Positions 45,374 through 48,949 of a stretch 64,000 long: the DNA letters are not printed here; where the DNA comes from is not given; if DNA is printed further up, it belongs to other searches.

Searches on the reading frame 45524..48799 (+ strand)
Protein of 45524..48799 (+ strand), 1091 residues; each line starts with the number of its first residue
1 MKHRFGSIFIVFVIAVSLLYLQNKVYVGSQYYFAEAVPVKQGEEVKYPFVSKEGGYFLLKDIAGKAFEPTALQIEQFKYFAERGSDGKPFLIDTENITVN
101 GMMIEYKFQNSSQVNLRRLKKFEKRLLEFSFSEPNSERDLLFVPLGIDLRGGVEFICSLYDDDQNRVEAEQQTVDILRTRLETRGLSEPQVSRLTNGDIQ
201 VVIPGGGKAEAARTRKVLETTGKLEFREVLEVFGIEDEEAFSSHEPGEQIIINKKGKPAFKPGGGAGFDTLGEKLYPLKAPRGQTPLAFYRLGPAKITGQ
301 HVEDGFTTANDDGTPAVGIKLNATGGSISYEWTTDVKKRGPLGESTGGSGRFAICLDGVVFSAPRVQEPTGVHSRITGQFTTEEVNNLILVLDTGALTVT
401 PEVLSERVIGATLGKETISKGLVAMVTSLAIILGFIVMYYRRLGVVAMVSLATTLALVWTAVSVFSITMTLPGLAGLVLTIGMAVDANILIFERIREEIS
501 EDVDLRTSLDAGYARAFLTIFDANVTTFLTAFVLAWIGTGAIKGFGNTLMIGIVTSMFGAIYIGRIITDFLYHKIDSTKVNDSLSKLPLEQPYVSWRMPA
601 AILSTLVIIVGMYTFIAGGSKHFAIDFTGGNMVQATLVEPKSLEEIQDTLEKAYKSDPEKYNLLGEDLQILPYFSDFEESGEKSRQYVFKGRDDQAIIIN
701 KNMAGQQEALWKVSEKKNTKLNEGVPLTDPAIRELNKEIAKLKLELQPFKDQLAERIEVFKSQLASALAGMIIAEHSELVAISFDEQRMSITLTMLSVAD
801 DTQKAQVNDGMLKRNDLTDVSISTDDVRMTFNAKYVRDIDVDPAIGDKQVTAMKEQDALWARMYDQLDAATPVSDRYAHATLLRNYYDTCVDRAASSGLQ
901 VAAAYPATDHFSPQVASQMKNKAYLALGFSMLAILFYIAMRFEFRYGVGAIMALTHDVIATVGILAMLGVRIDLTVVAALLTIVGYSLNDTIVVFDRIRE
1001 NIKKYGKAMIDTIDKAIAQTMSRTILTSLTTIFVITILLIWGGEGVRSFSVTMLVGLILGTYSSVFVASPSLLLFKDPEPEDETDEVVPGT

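Call 94: search_protein_families(library=pfam, proteins=[L099:2149-3072:-, L106:4228-5307:-, L101:6445-7515:-, L106:1852-2931:-, L106:244-1281:-, L103:65-2908:+, L103:2916-3737:+, L099:259-1248:+, L101:7955-11194:-, L108:6427-8049:-], max_evalue=0.001)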
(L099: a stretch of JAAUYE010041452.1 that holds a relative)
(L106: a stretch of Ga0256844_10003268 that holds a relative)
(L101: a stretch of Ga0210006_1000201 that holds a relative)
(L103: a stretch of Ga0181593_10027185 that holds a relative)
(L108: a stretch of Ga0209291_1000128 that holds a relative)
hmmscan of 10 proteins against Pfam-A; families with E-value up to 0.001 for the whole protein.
L099:2149-3072:- (307 aa): 2 families
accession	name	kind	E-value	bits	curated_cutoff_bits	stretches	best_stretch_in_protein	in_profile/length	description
PF02882.25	THF_DHG_CYH_C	-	3.3e-66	222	27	1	133-299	1-159/160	Tetrahydrofolate dehydrogenase/cyclohydrolase, NAD(P)-binding domain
PF00763.28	THF_DHG_CYH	-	4.3e-40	137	32.8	1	15-130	1-115/115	Tetrahydrofolate dehydrogenase/cyclohydrolase, catalytic domain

L106:4228-5307:- (359 aa): 0 families

L101:6445-7515:- (356 aa): 1 family
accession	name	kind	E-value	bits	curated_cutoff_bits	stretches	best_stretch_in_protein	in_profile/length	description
PF01699.29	Na_Ca_ex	-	2.7e-21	76.5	24.9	2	36-182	4-149/151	Sodium/calcium exchanger protein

L106:1852-2931:- (359 aa): 4 families
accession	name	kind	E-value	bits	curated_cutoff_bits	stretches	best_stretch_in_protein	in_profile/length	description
PF19034.5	RnlA-toxin_DBD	-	3e-31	108.8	27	1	203-325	3-125/125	RNase LS, bacterial toxin DBD domain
PF19417.4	RnlA_toxin_N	-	3.3e-19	69.3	24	1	2-81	1-82/82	RNase LS, bacterial toxin N-terminal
PF15935.10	RnlA_toxin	-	2.5e-12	47.3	27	1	94-181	4-87/87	RNase LS, bacterial toxin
PF18869.6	HEPN_RnaseLS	-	5.7e-12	46.5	29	1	234-339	18-121/124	RnaseLS-like HEPN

L106:244-1281:- (345 aa): 0 families

L103:65-2908:+ (948 aa): 5 families
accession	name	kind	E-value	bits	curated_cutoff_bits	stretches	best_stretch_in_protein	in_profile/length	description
PF12008.13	EcoR124_C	-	1.4e-67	228.5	23.1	1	475-735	1-260/260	Type I restriction and modification enzyme - subunit R C terminal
PF18766.7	SWI2_SNF2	-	8.2e-63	212.4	26.7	1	21-249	1-215/221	SWI2/SNF2 ATPase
PF22679.2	T1R_D3-like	-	1.3e-57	195.1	27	1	276-454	2-158/158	Type I restriction enzyme subunit R domain 3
PF04851.21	ResIII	-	4e-40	137.8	22.5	1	16-179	2-163/164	Type III restriction enzyme, res subunit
PF00270.35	DEAD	-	4.4e-09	36.7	26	1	20-179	2-161/167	DEAD/DEAH box helicase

L103:2916-3737:+ (274 aa): 0 families

L099:259-1248:+ (330 aa): 3 families
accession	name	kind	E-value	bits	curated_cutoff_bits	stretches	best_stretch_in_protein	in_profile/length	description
PF13302.13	Acetyltransf_3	-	4.4e-33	115.3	25.4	1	161-297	1-137/138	Acetyltransferase (GNAT) domain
PF11625.14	DUF3253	-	1.8e-25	89.4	22.1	1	63-148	2-80/81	Protein of unknown function (DUF3253)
PF00583.31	Acetyltransf_1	-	1.1e-06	29.4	20.7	1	192-297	12-116/116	Acetyltransferase (GNAT) family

L101:7955-11194:- (1079 aa): 8 families
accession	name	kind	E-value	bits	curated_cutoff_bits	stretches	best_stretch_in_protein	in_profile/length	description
PF00563.25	EAL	-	1.5e-73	247.5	31.3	1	831-1065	2-235/236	EAL domain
PF00990.26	GGDEF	-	2.3e-54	184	23.8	1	654-811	1-161/161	Diguanylate cyclase, GGDEF domain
PF08448.16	PAS_4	-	9e-44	148.6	23.1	2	413-523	1-110/110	PAS fold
PF13426.13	PAS_9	-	5.6e-43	145.9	27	4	540-642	2-103/103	PAS domain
PF08447.18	PAS_3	-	2.8e-39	133.7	25.6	2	177-266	2-89/89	PAS fold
PF00989.32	PAS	-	2.2e-37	128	22.6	3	537-630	9-103/113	PAS fold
PF13188.13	PAS_8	-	4.1e-26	90.4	21.8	2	409-464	3-57/65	PAS domain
PF14598.12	PAS_11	-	1.7e-06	28.4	25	0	195-266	31-101/109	PAS domain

L108:6427-8049:- (540 aa): 9 families
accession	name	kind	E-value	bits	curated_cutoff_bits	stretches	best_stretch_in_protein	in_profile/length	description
PF00158.32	Sigma54_activat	-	2.2e-68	229.6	20.2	1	201-367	1-167/168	Sigma-54 interaction domain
PF14532.12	Sigma54_activ_2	-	1e-20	74.8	25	1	202-372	1-138/138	Sigma-54 interaction domain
PF25601.1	AAA_lid_14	-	2.2e-16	59.9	27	1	374-435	2-63/87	AAA+ ATPase lid domain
PF01590.32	GAF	-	5.1e-10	40.4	22.4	1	31-165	4-132/133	GAF domain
PF07728.20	AAA_5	-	7.5e-08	32.9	22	1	225-344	2-124/139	AAA domain (dynein-related subfamily)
PF13185.12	GAF_2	-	2.2e-07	31.6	28.6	1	31-166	6-135/136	GAF domain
PF01078.27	Mg_chelatase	-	6.3e-06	26.2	20.3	0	280-342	93-157/207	Magnesium chelatase, subunit ChlI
PF02954.25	HTH_8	-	7.7e-06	26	22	1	491-524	4-37/42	Bacterial regulatory protein, Fis family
PF00004.35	AAA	-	5e-05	24.2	21.2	1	225-343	1-110/131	ATPase family associated with various cellular activities (AAA)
